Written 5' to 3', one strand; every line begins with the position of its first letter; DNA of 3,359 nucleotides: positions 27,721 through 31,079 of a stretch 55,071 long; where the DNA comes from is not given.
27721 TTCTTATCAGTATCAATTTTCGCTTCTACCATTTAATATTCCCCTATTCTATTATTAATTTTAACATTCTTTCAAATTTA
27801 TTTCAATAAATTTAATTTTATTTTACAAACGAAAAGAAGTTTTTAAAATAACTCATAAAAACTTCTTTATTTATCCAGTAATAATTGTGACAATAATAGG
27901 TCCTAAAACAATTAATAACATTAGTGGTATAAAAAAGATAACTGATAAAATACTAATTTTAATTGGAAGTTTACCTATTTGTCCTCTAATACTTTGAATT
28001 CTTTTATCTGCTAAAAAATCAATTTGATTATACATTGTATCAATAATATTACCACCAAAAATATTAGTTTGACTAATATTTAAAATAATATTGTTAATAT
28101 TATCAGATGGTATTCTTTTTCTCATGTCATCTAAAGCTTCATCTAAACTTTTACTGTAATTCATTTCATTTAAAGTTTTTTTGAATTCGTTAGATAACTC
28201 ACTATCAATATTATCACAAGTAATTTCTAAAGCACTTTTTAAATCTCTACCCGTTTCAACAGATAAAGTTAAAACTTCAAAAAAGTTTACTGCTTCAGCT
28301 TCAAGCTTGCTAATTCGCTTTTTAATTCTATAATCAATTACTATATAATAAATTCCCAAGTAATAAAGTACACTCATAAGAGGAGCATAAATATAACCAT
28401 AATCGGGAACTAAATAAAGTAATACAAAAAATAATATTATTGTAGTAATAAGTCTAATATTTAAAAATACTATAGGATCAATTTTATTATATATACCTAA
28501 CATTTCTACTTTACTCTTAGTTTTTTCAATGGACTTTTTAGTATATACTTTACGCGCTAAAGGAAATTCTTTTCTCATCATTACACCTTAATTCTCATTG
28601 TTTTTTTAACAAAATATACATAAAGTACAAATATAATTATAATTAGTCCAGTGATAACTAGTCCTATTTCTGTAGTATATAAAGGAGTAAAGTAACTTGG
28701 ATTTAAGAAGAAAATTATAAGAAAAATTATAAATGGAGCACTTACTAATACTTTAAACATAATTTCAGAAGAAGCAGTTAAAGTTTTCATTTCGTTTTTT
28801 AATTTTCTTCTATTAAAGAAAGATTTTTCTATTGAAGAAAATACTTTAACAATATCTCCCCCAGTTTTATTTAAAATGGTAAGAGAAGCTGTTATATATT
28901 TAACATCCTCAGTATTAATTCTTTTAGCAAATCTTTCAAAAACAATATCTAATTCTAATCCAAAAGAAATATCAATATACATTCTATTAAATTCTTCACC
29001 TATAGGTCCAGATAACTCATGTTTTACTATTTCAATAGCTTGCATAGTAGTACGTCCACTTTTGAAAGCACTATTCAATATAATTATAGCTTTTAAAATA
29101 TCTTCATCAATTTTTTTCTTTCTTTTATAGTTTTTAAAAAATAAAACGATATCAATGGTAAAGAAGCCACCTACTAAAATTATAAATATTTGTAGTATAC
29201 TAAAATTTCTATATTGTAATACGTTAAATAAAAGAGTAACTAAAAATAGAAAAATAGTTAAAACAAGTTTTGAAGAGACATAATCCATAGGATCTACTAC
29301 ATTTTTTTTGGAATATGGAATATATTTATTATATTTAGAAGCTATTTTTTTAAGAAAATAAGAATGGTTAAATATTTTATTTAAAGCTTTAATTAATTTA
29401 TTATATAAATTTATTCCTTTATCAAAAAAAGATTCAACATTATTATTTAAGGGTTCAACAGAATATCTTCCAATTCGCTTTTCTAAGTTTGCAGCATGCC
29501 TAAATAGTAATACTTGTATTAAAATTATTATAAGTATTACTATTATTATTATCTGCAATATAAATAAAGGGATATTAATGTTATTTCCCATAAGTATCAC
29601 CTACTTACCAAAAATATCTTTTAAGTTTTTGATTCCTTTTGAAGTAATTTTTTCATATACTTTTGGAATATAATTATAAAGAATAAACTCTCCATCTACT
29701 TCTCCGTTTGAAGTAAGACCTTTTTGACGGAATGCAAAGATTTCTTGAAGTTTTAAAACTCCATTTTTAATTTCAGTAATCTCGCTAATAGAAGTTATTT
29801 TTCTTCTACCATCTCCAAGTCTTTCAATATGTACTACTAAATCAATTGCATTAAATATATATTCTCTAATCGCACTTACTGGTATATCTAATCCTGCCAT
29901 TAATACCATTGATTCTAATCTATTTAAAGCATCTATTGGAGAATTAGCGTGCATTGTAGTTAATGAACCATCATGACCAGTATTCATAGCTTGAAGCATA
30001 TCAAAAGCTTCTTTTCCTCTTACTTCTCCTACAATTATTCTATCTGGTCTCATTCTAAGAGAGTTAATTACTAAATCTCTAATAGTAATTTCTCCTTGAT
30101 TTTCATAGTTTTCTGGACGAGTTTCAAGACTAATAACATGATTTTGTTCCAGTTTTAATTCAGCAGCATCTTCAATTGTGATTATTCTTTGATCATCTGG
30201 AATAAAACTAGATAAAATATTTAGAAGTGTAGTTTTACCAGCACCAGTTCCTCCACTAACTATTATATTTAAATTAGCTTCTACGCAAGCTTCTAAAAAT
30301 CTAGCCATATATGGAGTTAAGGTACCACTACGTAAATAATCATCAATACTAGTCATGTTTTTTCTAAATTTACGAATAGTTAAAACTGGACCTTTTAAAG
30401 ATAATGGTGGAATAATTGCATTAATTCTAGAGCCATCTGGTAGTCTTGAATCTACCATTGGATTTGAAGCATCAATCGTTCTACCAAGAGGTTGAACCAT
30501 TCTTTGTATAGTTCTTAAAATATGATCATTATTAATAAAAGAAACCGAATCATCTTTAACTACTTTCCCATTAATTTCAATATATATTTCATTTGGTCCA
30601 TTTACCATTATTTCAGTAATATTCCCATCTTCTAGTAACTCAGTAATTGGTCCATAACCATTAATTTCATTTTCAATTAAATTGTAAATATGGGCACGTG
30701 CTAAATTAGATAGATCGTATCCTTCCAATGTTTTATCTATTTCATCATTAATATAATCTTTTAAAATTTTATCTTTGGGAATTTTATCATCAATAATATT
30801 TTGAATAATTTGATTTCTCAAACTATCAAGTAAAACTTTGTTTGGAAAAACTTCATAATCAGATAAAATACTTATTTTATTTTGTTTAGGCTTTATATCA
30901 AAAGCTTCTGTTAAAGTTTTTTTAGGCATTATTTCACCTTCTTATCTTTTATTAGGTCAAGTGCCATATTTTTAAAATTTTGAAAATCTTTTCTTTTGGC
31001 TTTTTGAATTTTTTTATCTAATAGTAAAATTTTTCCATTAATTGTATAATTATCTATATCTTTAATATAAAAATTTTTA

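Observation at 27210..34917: Hybrid Tad/type IV filament operon: PilC-type and TadB/TadC-type platforms, one CpaF ATPase, and no recognisable Flp pilin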

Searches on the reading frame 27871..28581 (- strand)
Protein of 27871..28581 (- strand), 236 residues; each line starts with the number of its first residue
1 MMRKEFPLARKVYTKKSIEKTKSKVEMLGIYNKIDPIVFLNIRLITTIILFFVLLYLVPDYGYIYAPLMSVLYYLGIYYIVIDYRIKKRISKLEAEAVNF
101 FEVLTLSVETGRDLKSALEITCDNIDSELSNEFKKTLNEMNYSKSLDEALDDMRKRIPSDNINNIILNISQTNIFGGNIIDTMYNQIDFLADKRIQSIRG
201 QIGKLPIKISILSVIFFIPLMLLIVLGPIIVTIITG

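Call 3: search_protein_families(library=pfam, proteins=[window:27871-28581:-], max_evalue=0.1)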
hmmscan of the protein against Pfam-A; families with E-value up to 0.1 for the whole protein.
window:27871-28581:- (236 aa): 2 families
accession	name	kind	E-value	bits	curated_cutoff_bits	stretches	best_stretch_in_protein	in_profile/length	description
PF00482.28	T2SSF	-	6.3e-14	52.5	25.2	1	100-226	1-124/125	Type II secretion system (T2SS), protein F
PF05659.16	RPW8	-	0.029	14.5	30.4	1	77-118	87-127/139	Arabidopsis broad-spectrum mildew resistance protein RPW8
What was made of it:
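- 27871..28581 (-): TadC platform protein with one T2SSF domain. It is the last gene of the Tad operon. T2SSF 6.3e-14, single stretch (call 3).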

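Call 6: search_protein_families(library=ncbifam, proteins=[window:27871-28581:-], max_evalue=0.01)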
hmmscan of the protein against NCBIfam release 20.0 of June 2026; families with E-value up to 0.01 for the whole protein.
window:27871-28581:- (236 aa): 0 families

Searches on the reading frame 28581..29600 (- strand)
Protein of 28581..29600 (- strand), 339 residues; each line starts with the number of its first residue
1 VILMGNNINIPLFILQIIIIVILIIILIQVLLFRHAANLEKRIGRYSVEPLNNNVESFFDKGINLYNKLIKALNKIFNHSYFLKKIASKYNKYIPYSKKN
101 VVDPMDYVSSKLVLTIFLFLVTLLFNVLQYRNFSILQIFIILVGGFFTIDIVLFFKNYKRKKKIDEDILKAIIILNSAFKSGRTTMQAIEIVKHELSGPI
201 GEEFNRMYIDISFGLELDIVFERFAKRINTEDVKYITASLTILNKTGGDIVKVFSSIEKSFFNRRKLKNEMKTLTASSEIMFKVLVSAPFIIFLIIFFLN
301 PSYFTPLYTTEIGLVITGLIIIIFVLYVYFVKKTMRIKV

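Call 3: search_protein_families(library=pfam, proteins=[window:28581-29600:-], max_evalue=0.1)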
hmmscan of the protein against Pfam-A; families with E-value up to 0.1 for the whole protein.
window:28581-29600:- (339 aa): 3 families
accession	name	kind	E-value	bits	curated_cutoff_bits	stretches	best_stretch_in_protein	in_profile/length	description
PF00482.28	T2SSF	-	3.4e-10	40.4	25.2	1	175-296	5-123/125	Type II secretion system (T2SS), protein F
PF20990.2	DUF2207_C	-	0.0061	16.7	33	1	230-335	90-189/247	Predicted membrane protein (DUF2207) C-terminal domain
PF03706.18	LPG_synthase_TM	-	0.023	14.6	33.4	0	111-187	121-196/302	Lysylphosphatidylglycerol synthase TM region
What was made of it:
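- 28581..29600 (-): TadB platform protein with one T2SSF domain. The public gene call starts 9 nt downstream and gives 336 aa. T2SSF 3.4e-10, single stretch (call 3).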

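Call 6: search_protein_families(library=ncbifam, proteins=[window:28581-29600:-], max_evalue=0.01)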
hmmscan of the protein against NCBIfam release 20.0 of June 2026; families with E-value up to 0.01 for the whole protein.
window:28581-29600:- (339 aa): 0 families

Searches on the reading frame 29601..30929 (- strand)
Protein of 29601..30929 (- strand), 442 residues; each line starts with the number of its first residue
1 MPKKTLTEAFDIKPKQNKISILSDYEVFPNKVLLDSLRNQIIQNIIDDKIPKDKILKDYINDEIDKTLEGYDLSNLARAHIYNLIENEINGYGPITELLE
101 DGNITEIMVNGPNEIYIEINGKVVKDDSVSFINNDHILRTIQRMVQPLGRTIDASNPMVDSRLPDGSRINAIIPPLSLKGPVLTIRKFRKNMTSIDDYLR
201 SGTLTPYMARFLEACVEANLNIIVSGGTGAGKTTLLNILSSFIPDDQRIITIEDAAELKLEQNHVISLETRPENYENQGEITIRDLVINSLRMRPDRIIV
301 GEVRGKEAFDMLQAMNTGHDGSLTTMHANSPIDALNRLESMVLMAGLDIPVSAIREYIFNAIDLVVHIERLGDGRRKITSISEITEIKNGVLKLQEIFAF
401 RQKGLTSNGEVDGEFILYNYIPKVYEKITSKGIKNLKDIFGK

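Call 3: search_protein_families(library=pfam, proteins=[window:29601-30929:-], max_evalue=0.1)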
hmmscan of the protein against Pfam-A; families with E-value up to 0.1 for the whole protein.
window:29601-30929:- (442 aa): 11 families
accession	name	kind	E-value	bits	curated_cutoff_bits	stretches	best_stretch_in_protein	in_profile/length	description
PF00437.27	T2SSE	-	1.4e-63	215.3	24.9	1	91-366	4-273/370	Type II/IV secretion system protein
PF00005.33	ABC_tran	-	0.00019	22.5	25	1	216-260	8-51/137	ABC transporter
PF07724.20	AAA_2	-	0.0047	17.4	27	1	220-280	4-63/166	AAA domain (Cdc48 subfamily)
PF13521.12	AAA_28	-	0.0052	17.4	27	1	222-265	2-41/164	AAA domain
PF01078.27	Mg_chelatase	-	0.013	15.4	20.3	0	210-256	13-59/207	Magnesium chelatase, subunit ChlI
PF20720.3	nSTAND3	-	0.015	15.4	27.2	1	216-259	14-58/155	Novel STAND NTPase 3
PF02492.25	cobW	-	0.023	14.7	20.7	1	222-265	3-47/180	CobW/HypB/UreG, nucleotide-binding domain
PF05272.17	VapE-like_dom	-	0.046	13.6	25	1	198-267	30-100/217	Virulence-associated protein E-like domain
PF13401.12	AAA_22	-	0.051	14.3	27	0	221-256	7-45/130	AAA domain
PF00735.24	Septin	-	0.058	13.1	26.2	1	218-265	3-47/280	Septin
PF12775.13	AAA_7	-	0.083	12.9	25.8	0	208-248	22-63/181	P-loop containing dynein motor region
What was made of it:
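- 29601..30929 (-): CpaF/TadA secretion ATPase, the motor of the Tad pilus. T2SSE 1.4e-63 (call 3).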

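Call 6: search_protein_families(library=ncbifam, proteins=[window:29601-30929:-], max_evalue=0.01)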
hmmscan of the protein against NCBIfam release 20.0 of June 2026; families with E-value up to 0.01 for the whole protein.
window:29601-30929:- (442 aa): 32 families (the best 25 are shown)
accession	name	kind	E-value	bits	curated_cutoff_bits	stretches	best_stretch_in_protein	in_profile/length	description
TIGR03819.1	heli_sec_ATPase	hypoth_equivalog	2.4e-97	326.2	373.15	1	73-382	33-339/340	TadA family conjugal transfer-associated ATPase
TIGR02788.1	VirB11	equivalog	2.2e-74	250.2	249.95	2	208-380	133-305/308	P-type DNA transfer ATPase VirB11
TIGR02782.1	TrbB_P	equivalog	3.5e-67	226.8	304.55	1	95-392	14-301/303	P-type conjugative transfer ATPase TrbB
NF010475.0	PRK13900.1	equivalog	4.9e-64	216.5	389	2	209-381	150-322/333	type IV secretion system ATPase VirB11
NF058587.1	archaellum_moto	equivalog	5.5e-63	213.5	550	1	39-401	93-450/527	archaellum flagellar ATPase motor FlaI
NF010469.0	PRK13894.1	subfamily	5.5e-54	183.7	508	1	95-394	27-317/320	conjugal transfer ATPase TrbB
NF010407.0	PRK13833.1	subfamily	4.6e-50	170.9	499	1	97-391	24-307/323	conjugal transfer protein TrbB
NF053672.1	bindosome_BasE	exception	2.9e-40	138.5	1000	1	128-381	178-427/512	bindosome assembly system ATPase subunit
NF010425.0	PRK13851.1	equivalog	9.7e-40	136.5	461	2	208-373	151-317/344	type IV secretion system protein VirB11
NF041000.1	ATPase_ComGA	equivalog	1.1e-17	63.9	300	1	220-343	129-247/267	competence type IV pilus ATPase ComGA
TIGR01420.1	pilT_fam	subfamily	7.2e-14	51.8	319.1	1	219-338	122-239/343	PilT/PilU family type 4a pilus ATPase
TIGR02533.1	type_II_gspE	equivalog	1.5e-13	50.3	630.25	1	211-341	234-359/486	type II secretion system ATPase GspE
NF007755.0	PRK10436.1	equivalog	8.7e-13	47.7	617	1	206-343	206-337/465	type II secretion system protein GspE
TIGR02525.1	plasmid_TraJ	equivalog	2.9e-12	46.3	368.3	1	222-343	152-274/372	plasmid transfer ATPase TraJ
TIGR02538.1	type_IV_pilB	equivalog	5.7e-11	41.7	675.65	1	210-342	307-433/564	type IV-A pilus assembly ATPase PilB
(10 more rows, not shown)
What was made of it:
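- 29601..30929 (-): TIGR03819 TadA-family 326 bits, against PilB 42 bits and ComGA 64 bits (call 6).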

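Call 13: find_related_loci(query=window:29601-30929:-, collection=genome_contigs, flank=10000)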
Query window:29601-30929:- (442 aa) in genome_contigs; peptide patterns used: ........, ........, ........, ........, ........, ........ (x = any residue, [..] = any of these).
600 stretches matched a pattern (row limit reached: there are more); 595 encode a relative of the query (tblastn E <= 1e-3); the best 80 are kept; 80 distinct loci.
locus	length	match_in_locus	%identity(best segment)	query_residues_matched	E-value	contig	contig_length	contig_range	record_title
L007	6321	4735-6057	74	1-440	0e+0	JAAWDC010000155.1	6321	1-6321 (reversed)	MAG: Bacilli bacterium isolate ABMPRH_183_0 k141_1333123, whole genome shotgun sequence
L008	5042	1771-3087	73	3-440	0e+0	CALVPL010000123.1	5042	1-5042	MAG: uncultured Bacilli bacterium isolate E12__bin133 genome assembly, contig: E12__k127_4844009, whole genome shotgun s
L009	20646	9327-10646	73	1-440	0e+0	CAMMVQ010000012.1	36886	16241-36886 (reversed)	MAG: uncultured Mollicutes bacterium isolate ERR7167064_bin.22_MetaWRAP_v1.1_MAG genome assembly, contig: NODE_382_lengt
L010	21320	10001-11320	72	1-440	0e+0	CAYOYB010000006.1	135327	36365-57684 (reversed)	MAG TPA_asm: uncultured Muribaculaceae bacterium isolate SRP199465_co1_408 genome assembly, contig: NODE_134_length_1353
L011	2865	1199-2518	72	1-440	0e+0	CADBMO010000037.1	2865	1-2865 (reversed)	MAG: uncultured Erysipelotrichaceae bacterium isolate RUG14108 genome assembly, contig: RUG14108_asm_37, whole genome sh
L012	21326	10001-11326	70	1-442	0e+0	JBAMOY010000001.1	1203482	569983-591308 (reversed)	MAG: Bacilli bacterium isolate contig_25558.circular contig_25558, whole genome shotgun sequence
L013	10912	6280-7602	72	3-442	0e+0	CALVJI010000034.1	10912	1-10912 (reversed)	MAG: uncultured Bacilli bacterium isolate BRZ_GB__bin84 genome assembly, contig: BRZ_GB__NODE_8427_length_10912_cov_5.84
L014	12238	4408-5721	71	3-440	0e+0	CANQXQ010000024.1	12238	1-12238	MAG: uncultured Bacilli bacterium isolate Lapin-020__bin23 genome assembly, contig: Lapin-020__NODE_7378_length_12238_co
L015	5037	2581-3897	71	4-442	0e+0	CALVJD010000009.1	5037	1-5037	MAG: uncultured Bacilli bacterium isolate E05__bin274 genome assembly, contig: E05__k127_1066645, whole genome shotgun s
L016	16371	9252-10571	73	3-440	0e+0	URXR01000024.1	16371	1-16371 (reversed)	uncultured Tenericutes bacterium isolate UMGS1449 genome assembly, contig: NODE_2460_length_16371_cov_5.806325, whole ge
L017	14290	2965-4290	71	1-441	0e+0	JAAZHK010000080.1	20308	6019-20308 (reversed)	MAG: Mycoplasmatota bacterium isolate AS15tlH2ME_227 106750_AS15, whole genome shotgun sequence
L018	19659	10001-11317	72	1-440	0e+0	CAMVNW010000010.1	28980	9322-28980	MAG TPA_asm: uncultured Bacillales bacterium isolate SRR8387716_bin.72_metaWRAP_v1.3_MAG genome assembly, contig: ERZ142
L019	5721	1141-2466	71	1-442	0e+0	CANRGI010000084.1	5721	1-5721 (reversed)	MAG: uncultured Bacilli bacterium isolate Lapin-022__bin57 genome assembly, contig: Lapin-022__NODE_14189_length_5721_co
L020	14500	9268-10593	74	3-442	0e+0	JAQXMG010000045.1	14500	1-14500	MAG: bacterium isolate SUG1322 k141_6563250, whole genome shotgun sequence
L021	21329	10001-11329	70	1-442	0e+0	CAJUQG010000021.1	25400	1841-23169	MAG TPA_asm: uncultured Bacilli bacterium isolate MGBC163973 genome assembly, contig: MGBC163973.21, whole genome shotgu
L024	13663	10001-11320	69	1-440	0e+0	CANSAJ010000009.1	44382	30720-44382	MAG TPA_asm: uncultured Firmicutes bacterium isolate SRR15510223_bin.34_metawrap_v1.3_MAG genome assembly, contig: NODE.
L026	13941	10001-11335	69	1-440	0e+0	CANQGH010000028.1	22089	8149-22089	MAG: uncultured Bacilli bacterium isolate Lapin-001__bin74 genome assembly, contig: Lapin-001__NODE_2637_length_22089_co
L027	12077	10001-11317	72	4-442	0e+0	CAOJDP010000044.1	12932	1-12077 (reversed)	MAG TPA_asm: uncultured Bacillales bacterium isolate SRR15604593_bin.36_metawrap_v1.3_MAG genome assembly, contig: NODE.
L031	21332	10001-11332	69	1-440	0e+0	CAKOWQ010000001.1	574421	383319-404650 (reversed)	MAG: uncultured Bacilli bacterium isolate REFINED_METABAT215_TOP10_CONTIGS_1500_ASSEMBLY_K77_MERGED__Hadza_MoBio_hadza-A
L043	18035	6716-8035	68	1-440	0e+0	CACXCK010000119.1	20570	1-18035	MAG: uncultured Erysipelotrichaceae bacterium isolate RUG11127 genome assembly, contig: RUG11127_asm_119, whole genome s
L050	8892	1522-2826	69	4-440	0e+0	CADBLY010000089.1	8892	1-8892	MAG: uncultured Erysipelotrichaceae bacterium isolate RUG14093 genome assembly, contig: RUG14093_asm_89, whole genome sh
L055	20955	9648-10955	68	4-440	0e+0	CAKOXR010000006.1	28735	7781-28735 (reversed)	MAG: uncultured Bacilli bacterium isolate REFINED_METABAT215_TOP10_CONTIGS_1500_ASSEMBLY_K77_MERGED__Hadza_MoBio_hadza-A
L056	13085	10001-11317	68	3-440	0e+0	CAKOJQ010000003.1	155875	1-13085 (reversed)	MAG: uncultured Bacilli bacterium isolate REFINED_METABAT215_TOP10_CONTIGS_1500_ASSEMBLY_K77_MERGED__Hadza_MoBio_C-REDO_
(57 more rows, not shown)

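Call 32: search_protein_families(library=pfam, proteins=[L012:7715-8059:-, L026:6578-7117:+, L031:14018-15409:+, L013:9360-9920:+, L013:9917-10549:+, L024:8089-8544:+], max_evalue=1)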
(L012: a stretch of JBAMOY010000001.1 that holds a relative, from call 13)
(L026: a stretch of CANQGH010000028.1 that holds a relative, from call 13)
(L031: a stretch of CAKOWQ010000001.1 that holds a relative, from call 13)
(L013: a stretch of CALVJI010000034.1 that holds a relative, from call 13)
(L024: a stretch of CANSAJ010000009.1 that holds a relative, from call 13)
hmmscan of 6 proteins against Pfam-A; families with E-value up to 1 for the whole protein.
L012:7715-8059:- (114 aa): 1 family
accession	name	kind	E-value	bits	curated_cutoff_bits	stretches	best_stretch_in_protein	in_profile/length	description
PF02643.20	DUF192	-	3e-12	46.9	27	1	23-110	5-91/96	Uncharacterized ACR, COG1430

L026:6578-7117:+ (179 aa): 1 family
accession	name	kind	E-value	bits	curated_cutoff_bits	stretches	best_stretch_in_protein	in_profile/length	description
PF07610.17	DUF1573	-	0.016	15.6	26.1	1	68-127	35-96/98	Protein of unknown function (DUF1573)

L031:14018-15409:+ (463 aa): 2 families
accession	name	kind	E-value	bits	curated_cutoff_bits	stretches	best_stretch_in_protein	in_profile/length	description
PF20187.3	DUF6550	-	0.058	14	27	1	1-57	1-61/190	Family of unknown function (DUF6550)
PF22558.3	REase-ARP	-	0.27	11.3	27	1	87-147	75-133/270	Restriction Endonuclease associating with ARP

L013:9360-9920:+ (186 aa): 2 families
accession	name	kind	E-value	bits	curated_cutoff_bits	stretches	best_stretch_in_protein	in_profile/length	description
PF07963.17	N_methyl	-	0.014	15.4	21.2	1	1-27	1-27/27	Prokaryotic N-terminal methylation motif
PF19863.4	DUF6337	-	0.12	12.1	25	1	66-143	237-313/353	Family of unknown function (DUF6337)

L013:9917-10549:+ (210 aa): 2 families
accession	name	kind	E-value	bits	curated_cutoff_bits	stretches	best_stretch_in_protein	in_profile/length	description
PF07963.17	N_methyl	-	2.2e-05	24.2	21.2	1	1-26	1-26/27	Prokaryotic N-terminal methylation motif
PF14242.11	DUF4342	-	0.39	11.2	25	0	2-29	33-61/81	Domain of unknown function (DUF4342)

L024:8089-8544:+ (151 aa): 2 families
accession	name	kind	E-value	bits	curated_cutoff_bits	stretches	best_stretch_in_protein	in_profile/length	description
PF07963.17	N_methyl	-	1.2e-06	28.2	21.2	1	10-33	3-26/27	Prokaryotic N-terminal methylation motif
PF14147.11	Spore_YhaL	-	0.16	12.1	27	0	45-71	23-49/52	Sporulation protein YhaL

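Call 53: search_protein_families(library=ncbifam, proteins=[L026:6578-7117:+], max_evalue=0.01)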
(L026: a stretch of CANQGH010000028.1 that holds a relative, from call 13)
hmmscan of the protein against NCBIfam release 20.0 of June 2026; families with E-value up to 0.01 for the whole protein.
L026:6578-7117:+ (179 aa): 0 families
